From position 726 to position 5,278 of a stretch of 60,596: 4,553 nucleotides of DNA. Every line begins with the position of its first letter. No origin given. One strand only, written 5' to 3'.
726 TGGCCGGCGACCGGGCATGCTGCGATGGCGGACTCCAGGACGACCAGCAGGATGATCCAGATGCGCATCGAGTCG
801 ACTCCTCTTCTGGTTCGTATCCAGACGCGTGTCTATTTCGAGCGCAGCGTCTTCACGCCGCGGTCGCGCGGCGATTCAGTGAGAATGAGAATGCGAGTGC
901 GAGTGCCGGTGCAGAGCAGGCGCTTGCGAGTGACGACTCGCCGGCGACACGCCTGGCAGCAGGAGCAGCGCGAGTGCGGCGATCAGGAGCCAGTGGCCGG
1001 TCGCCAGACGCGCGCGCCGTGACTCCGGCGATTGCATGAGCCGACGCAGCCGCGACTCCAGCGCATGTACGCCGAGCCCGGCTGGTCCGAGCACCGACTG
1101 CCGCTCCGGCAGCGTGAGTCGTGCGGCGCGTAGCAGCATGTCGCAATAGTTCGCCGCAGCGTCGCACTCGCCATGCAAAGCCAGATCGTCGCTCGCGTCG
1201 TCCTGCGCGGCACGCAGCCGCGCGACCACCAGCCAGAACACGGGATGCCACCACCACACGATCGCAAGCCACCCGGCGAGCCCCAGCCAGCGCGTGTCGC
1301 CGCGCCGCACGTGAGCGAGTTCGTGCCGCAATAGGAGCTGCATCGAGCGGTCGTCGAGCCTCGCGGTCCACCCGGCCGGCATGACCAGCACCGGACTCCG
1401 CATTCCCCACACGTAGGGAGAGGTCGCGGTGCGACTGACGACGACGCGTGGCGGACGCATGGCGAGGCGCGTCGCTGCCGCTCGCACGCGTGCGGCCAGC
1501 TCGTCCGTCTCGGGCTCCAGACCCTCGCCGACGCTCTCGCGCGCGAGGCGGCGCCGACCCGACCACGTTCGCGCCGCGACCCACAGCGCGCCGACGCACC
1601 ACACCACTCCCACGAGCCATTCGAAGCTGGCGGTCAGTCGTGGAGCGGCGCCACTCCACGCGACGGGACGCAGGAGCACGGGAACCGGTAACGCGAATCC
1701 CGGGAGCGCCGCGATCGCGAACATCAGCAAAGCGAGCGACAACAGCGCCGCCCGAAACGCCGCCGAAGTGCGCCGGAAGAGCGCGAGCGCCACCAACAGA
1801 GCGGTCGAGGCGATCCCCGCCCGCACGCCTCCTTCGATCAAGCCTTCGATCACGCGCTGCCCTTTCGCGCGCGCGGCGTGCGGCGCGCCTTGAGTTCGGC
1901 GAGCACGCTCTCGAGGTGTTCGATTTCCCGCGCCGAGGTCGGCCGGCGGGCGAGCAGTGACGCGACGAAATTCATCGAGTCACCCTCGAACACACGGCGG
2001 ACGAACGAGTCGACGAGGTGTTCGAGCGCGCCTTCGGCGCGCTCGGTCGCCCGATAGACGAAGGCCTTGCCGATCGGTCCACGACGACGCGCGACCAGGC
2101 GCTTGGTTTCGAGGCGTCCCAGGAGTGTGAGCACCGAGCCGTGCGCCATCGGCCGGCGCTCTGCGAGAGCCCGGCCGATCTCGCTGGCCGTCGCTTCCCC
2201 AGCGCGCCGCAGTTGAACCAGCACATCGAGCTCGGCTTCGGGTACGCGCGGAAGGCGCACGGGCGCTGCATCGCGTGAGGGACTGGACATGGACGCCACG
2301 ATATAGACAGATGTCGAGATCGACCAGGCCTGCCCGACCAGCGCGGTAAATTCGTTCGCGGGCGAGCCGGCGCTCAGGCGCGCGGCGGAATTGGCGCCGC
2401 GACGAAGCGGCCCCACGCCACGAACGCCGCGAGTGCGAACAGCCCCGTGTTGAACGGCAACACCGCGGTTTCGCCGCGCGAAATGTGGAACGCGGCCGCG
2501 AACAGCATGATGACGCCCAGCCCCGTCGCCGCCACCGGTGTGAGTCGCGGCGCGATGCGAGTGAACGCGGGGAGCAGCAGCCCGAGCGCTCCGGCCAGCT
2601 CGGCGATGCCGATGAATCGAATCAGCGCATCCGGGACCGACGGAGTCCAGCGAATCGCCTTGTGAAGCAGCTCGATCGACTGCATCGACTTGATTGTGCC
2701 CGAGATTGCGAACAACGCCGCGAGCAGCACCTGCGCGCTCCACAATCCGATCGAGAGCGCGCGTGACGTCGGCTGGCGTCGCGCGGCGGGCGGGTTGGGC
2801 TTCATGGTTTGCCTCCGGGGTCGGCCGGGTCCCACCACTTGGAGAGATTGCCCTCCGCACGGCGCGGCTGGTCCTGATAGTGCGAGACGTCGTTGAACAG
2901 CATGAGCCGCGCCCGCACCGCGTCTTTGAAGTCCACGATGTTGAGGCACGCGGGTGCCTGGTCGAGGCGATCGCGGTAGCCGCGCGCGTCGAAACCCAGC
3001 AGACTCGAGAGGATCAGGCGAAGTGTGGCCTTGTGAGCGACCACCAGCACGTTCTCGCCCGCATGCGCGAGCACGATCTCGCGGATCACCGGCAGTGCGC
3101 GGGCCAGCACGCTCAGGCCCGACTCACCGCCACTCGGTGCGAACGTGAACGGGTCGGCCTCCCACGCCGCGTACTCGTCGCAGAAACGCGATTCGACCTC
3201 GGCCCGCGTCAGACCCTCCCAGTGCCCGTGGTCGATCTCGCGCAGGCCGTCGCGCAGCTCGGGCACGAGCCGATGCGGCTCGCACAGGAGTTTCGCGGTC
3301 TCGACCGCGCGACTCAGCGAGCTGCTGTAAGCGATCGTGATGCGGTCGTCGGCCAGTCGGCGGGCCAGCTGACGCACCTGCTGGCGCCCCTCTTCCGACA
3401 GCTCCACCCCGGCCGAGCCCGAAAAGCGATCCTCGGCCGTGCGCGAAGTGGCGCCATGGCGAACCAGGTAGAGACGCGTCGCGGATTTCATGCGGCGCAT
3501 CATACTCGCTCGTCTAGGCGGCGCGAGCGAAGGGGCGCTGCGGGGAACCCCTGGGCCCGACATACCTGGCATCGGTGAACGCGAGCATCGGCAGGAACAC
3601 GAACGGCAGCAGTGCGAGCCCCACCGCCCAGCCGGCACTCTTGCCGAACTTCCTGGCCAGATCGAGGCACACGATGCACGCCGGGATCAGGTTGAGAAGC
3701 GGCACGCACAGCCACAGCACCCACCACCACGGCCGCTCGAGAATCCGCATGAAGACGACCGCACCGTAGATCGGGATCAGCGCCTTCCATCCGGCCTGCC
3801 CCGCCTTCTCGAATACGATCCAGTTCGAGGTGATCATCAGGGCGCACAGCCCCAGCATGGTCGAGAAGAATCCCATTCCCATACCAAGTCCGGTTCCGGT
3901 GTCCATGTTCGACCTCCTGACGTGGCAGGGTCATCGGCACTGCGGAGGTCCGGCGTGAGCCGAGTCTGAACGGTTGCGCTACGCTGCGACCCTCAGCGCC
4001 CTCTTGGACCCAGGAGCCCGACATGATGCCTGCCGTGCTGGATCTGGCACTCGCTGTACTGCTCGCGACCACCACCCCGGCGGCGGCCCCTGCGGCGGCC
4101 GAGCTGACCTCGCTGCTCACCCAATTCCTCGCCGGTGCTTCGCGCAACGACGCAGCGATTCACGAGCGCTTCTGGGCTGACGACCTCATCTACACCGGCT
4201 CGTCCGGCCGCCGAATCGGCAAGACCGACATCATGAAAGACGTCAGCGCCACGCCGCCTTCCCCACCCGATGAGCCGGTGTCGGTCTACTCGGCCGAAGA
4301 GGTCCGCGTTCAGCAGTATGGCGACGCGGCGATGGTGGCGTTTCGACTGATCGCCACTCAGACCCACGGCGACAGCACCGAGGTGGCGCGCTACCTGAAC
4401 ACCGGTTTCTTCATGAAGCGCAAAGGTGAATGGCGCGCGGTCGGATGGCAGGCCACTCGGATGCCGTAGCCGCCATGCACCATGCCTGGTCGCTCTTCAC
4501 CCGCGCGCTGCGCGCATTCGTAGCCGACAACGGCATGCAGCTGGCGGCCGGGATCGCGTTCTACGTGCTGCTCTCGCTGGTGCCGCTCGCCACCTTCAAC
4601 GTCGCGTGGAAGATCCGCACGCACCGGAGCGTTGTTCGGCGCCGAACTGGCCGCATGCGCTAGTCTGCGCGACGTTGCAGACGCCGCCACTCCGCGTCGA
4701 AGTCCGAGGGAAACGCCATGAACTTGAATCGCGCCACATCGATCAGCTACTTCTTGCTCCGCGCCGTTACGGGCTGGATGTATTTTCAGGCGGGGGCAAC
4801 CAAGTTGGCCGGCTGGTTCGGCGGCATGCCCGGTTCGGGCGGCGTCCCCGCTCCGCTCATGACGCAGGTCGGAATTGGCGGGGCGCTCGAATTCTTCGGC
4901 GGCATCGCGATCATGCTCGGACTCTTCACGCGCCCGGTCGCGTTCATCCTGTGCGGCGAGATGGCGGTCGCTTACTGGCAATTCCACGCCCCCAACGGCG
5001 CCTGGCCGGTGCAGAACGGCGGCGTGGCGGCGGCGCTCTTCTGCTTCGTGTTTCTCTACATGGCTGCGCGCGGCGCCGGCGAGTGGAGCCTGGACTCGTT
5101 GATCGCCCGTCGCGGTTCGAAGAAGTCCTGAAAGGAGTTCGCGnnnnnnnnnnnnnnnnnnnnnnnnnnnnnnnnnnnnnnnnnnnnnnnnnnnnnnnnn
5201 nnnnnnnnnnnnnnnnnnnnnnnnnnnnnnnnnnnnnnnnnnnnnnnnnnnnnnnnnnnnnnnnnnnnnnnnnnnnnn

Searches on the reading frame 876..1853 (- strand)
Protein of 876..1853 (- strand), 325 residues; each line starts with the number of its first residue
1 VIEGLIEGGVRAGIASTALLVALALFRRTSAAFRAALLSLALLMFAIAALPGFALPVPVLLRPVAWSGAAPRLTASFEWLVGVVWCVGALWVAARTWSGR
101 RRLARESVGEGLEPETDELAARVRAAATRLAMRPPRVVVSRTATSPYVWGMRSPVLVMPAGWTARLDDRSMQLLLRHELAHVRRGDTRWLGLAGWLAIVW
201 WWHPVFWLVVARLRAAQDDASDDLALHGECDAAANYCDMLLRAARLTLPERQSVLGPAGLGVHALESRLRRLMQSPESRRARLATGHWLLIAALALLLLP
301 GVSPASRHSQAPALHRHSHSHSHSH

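Call 44: search_protein_families(library=pfam, proteins=[window:876-1853:-], max_evalue=0.00001)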
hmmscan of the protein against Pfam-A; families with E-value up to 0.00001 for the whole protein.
window:876-1853:- (325 aa): 1 family
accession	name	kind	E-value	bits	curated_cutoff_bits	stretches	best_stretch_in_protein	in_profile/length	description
PF05569.17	Peptidase_M56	-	9.9e-23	81.2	31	1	81-269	102-293/296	BlaR1 peptidase M56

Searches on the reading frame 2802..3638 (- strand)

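Call 44: search_protein_families(library=pfam, proteins=[window:2802-3638:-], max_evalue=0.00001)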
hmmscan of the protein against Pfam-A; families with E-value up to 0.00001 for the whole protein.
window:2802-3638:- (278 aa): 1 family
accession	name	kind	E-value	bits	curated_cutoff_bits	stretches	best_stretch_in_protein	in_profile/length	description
PF00300.27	His_Phos_1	-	1.6e-55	188.3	21.7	1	56-241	1-185/194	Histidine phosphatase superfamily (branch 1)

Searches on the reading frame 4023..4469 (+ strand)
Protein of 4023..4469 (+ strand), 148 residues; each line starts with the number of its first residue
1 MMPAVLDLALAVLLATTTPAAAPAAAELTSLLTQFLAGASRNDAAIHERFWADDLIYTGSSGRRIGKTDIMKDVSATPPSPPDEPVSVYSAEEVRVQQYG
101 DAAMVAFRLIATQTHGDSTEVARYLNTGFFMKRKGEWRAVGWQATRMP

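Call 94: search_protein_families(library=pfam, proteins=[window:4023-4469:+], max_evalue=0.01)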
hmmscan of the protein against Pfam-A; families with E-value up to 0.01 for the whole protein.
window:4023-4469:+ (148 aa): 3 families
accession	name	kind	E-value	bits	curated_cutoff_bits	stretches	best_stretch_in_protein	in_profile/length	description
PF14534.12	DUF4440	-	1.7e-12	48.1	25.2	1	29-138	2-106/107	Domain of unknown function (DUF4440)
PF13474.12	SnoaL_3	-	8e-08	33.1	22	1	30-143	3-115/121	SnoaL-like domain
PF12680.13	SnoaL_2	-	0.0033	18.4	27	1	33-137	2-99/102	SnoaL-like domain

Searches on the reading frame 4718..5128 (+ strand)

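Call 94: search_protein_families(library=pfam, proteins=[window:4718-5128:+], max_evalue=0.01)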
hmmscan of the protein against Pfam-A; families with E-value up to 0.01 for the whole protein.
window:4718-5128:+ (137 aa): 3 families
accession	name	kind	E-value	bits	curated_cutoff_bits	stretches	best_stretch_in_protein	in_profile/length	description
PF07681.17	DoxX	-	4.6e-12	46.8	23.6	1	12-91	3-85/85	DoxX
PF04173.18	DoxD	-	2.3e-05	24.8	22.7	1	50-134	67-149/167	TQO small subunit DoxD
PF05090.19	HTTM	-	0.0012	18.9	27.7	0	59-133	67-134/259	HTTM domain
